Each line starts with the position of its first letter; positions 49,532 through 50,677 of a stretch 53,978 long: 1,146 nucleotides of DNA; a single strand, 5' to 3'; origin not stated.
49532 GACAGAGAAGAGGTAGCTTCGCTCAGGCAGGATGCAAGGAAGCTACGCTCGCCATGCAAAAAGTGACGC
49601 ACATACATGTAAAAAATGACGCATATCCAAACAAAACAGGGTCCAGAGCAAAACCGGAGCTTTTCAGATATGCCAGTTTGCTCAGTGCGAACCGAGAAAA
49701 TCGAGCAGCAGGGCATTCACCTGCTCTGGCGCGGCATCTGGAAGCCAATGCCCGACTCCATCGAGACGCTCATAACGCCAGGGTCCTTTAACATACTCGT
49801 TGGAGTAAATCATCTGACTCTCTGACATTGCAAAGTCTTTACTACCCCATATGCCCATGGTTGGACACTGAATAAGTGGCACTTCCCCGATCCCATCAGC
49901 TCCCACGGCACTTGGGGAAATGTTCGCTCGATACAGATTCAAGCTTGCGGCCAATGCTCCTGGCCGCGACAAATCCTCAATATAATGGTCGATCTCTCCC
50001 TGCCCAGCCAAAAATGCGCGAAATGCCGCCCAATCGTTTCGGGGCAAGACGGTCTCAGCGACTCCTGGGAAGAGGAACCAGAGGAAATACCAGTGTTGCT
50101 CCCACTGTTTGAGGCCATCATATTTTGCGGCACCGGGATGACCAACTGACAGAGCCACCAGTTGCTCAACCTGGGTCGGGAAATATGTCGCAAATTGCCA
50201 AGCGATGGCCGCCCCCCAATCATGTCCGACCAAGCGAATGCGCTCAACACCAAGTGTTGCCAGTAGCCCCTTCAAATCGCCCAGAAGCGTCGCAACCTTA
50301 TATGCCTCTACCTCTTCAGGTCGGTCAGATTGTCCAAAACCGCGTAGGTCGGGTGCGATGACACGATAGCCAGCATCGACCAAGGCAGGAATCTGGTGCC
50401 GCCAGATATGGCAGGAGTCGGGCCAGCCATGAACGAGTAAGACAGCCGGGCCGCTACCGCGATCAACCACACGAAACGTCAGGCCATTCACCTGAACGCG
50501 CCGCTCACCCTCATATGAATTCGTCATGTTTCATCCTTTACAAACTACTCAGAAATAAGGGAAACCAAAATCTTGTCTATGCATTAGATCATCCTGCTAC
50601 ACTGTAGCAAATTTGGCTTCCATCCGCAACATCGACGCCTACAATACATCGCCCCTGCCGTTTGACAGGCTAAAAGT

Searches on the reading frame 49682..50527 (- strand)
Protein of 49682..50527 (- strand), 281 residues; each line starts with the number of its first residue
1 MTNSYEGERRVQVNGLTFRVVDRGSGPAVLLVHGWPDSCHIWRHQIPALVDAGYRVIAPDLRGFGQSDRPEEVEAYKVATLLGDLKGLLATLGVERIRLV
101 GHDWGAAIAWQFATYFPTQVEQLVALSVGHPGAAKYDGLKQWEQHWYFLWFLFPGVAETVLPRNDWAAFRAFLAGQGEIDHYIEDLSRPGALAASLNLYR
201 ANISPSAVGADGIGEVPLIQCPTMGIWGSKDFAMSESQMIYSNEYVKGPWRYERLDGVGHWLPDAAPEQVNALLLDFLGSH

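Call 49: search_protein_families(library=pfam, proteins=[window:49682-50527:-], max_evalue=0.001)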
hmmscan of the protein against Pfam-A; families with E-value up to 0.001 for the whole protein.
window:49682-50527:- (281 aa): 4 families
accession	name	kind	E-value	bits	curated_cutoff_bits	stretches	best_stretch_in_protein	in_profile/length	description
PF00561.26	Abhydrolase_1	-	3.8e-32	112.3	25.8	1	27-262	1-240/245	alpha/beta hydrolase fold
PF12697.13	Abhydrolase_6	-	4.2e-19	70.5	26.3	1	29-272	1-216/217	Alpha/beta hydrolase family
PF12146.15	Hydrolase_4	-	1.7e-12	47.6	27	1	28-143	6-123/239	Serine aminopeptidase, S33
PF07224.18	Chlorophyllase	-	0.00088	18.6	26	0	22-113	38-134/301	Chlorophyllase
